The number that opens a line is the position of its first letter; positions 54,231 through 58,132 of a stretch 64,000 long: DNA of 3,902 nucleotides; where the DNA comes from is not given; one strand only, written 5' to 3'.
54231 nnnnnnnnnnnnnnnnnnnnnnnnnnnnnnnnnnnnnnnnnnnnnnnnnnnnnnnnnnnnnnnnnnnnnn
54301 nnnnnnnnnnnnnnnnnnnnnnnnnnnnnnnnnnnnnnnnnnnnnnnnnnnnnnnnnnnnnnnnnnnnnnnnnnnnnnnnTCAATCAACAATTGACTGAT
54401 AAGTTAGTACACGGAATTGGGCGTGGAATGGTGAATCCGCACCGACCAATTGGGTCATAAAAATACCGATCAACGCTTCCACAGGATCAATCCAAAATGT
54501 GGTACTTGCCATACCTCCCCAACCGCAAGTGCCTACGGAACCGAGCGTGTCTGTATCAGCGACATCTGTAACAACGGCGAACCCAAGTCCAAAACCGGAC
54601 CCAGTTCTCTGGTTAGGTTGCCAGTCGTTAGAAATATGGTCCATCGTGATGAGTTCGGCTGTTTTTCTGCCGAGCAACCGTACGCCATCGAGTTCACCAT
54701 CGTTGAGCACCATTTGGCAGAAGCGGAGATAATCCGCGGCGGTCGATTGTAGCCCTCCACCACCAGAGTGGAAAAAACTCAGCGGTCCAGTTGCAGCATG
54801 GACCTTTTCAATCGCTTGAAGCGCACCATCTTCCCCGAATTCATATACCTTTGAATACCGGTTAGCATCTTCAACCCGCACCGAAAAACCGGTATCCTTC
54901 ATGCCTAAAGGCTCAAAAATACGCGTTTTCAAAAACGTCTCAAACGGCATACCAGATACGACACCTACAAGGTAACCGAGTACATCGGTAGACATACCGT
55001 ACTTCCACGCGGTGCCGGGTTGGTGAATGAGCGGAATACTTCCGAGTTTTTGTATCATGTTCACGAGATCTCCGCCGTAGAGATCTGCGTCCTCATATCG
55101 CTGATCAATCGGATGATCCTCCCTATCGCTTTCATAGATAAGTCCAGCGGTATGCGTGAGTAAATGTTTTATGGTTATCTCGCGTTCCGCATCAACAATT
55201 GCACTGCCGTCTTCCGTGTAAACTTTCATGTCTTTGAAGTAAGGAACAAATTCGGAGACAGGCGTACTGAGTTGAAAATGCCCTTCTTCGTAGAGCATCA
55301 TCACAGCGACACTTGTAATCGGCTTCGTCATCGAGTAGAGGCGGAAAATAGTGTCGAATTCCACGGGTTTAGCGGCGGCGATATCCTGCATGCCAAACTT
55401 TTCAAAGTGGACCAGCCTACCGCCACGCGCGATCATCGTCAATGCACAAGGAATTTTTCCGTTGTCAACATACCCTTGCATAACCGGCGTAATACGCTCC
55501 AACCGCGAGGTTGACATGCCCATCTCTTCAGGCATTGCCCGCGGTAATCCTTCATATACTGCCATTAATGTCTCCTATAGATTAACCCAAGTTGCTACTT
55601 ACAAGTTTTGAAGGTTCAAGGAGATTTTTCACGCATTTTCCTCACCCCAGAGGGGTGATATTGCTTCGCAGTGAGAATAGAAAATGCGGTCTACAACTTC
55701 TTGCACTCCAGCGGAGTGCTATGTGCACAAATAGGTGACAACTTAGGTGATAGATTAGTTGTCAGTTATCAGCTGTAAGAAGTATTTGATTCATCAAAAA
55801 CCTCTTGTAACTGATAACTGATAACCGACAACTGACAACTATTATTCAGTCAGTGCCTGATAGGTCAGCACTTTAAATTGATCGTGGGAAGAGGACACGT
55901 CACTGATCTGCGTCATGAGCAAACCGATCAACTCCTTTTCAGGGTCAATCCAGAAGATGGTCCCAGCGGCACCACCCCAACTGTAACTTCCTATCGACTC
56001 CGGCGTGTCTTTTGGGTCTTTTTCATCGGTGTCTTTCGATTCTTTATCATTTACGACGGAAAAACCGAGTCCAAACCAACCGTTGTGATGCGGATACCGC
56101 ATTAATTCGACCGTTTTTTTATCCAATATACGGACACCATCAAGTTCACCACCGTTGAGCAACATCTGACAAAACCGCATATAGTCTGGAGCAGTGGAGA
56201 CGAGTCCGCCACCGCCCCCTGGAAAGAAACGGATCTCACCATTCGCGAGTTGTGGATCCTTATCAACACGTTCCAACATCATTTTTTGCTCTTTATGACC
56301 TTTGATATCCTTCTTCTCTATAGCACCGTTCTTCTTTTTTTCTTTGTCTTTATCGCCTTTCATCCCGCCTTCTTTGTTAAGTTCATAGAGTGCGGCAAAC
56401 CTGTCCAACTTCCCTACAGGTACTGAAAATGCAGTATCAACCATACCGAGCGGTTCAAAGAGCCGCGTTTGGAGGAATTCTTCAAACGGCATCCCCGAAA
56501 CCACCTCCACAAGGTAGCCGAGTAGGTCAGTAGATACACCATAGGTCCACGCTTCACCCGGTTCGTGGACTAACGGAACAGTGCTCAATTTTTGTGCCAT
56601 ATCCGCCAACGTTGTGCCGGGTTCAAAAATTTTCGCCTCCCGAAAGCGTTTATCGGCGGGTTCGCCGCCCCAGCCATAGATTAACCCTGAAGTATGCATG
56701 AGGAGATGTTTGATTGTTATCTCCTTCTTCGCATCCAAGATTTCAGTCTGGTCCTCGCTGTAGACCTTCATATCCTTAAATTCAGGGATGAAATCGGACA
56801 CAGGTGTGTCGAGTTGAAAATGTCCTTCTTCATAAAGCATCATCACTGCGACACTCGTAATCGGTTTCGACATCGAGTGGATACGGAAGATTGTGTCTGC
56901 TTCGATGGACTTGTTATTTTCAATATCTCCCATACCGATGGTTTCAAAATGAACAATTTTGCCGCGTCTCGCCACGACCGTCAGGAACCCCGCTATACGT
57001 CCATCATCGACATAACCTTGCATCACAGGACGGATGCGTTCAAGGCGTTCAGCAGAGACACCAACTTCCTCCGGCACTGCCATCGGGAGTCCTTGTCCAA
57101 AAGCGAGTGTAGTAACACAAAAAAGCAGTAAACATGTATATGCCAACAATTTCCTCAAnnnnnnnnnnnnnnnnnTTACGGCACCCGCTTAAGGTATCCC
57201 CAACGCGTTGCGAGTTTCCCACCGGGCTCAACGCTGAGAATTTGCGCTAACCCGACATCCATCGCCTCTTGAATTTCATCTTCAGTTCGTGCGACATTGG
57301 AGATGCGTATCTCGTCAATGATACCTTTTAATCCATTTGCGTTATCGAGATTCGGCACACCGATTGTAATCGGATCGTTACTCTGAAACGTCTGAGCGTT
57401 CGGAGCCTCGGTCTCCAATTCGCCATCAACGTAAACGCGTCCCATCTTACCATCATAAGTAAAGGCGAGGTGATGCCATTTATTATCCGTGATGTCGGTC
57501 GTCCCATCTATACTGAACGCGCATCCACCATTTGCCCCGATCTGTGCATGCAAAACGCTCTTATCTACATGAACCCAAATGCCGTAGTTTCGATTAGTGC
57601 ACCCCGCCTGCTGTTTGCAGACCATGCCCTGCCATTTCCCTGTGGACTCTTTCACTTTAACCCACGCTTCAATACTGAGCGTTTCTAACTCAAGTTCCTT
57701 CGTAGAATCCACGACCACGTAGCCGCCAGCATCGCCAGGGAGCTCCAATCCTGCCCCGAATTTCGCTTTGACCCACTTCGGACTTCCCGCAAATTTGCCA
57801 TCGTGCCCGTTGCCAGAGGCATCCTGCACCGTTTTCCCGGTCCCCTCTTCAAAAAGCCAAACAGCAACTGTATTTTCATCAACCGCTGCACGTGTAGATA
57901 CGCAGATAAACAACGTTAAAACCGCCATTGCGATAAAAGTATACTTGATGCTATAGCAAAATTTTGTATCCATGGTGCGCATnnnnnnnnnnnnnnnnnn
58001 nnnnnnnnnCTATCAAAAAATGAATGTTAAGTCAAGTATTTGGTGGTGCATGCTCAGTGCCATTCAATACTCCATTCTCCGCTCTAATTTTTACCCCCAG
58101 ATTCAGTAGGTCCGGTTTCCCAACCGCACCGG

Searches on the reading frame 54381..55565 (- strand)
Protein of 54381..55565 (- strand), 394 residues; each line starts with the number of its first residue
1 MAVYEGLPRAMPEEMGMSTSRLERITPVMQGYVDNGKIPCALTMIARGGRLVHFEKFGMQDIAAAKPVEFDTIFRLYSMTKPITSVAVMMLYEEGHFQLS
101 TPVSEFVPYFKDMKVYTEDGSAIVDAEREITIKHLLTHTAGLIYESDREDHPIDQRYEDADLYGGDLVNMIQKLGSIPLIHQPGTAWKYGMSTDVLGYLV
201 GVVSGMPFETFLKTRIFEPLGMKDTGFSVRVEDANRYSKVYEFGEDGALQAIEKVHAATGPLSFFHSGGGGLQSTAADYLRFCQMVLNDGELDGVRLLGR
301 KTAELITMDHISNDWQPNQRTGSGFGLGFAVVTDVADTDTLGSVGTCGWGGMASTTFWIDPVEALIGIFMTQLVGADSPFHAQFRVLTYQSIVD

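Call 14: find_encoding_contigs(protein=window:54381-55565:-, flank=10000, max_places=10)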
Protein window:54381-55565:- (394 aa): no gene with exactly this product is on record in the collection.

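Call 34: search_protein_families(library=pfam, proteins=[window:54381-55565:-])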
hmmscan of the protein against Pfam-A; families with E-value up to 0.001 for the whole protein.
window:54381-55565:- (394 aa): 1 family
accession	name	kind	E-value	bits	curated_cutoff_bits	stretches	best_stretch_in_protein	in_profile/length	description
PF00144.29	Beta-lactamase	-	9.6e-66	222.6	27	1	28-382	4-321/329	Beta-lactamase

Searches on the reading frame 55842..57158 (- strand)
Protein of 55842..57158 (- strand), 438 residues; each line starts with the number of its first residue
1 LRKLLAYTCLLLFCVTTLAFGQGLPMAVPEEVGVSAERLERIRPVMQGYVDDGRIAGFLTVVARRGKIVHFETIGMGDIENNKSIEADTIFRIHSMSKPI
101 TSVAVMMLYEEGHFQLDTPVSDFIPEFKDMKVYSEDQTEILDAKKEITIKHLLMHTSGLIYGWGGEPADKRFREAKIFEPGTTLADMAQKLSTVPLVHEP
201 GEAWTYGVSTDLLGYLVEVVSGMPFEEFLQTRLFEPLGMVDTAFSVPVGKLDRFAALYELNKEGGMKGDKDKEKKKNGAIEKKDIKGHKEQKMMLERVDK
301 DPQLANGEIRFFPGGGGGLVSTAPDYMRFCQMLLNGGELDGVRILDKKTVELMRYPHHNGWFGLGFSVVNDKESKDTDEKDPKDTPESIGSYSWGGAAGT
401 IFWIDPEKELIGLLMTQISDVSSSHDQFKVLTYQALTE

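Call 34: search_protein_families(library=pfam, proteins=[window:55842-57158:-])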
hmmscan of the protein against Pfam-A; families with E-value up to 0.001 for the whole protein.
window:55842-57158:- (438 aa): 1 family
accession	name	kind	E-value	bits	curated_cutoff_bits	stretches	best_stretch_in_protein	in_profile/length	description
PF00144.29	Beta-lactamase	-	2e-66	224.8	27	1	45-420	4-312/329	Beta-lactamase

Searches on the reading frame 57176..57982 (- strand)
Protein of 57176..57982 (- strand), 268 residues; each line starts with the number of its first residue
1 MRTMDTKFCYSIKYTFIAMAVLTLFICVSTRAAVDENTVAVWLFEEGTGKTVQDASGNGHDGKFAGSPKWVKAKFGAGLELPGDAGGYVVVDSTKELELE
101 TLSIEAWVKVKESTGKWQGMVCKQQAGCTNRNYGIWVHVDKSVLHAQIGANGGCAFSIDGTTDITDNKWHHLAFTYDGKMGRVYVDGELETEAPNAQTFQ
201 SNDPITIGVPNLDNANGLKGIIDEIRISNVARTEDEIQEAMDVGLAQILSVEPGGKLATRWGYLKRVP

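Call 34: search_protein_families(library=pfam, proteins=[window:57176-57982:-])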
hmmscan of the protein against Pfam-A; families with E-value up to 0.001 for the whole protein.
window:57176-57982:- (268 aa): 2 families
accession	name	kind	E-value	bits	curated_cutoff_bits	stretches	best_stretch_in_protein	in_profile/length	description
PF13385.13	Laminin_G_3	-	1.8e-28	100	27.6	1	85-238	3-151/151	Concanavalin A-like lectin/glucanases superfamily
PF02210.31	Laminin_G_2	-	3.5e-07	31.2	22.9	1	141-229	27-125/126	Laminin G domain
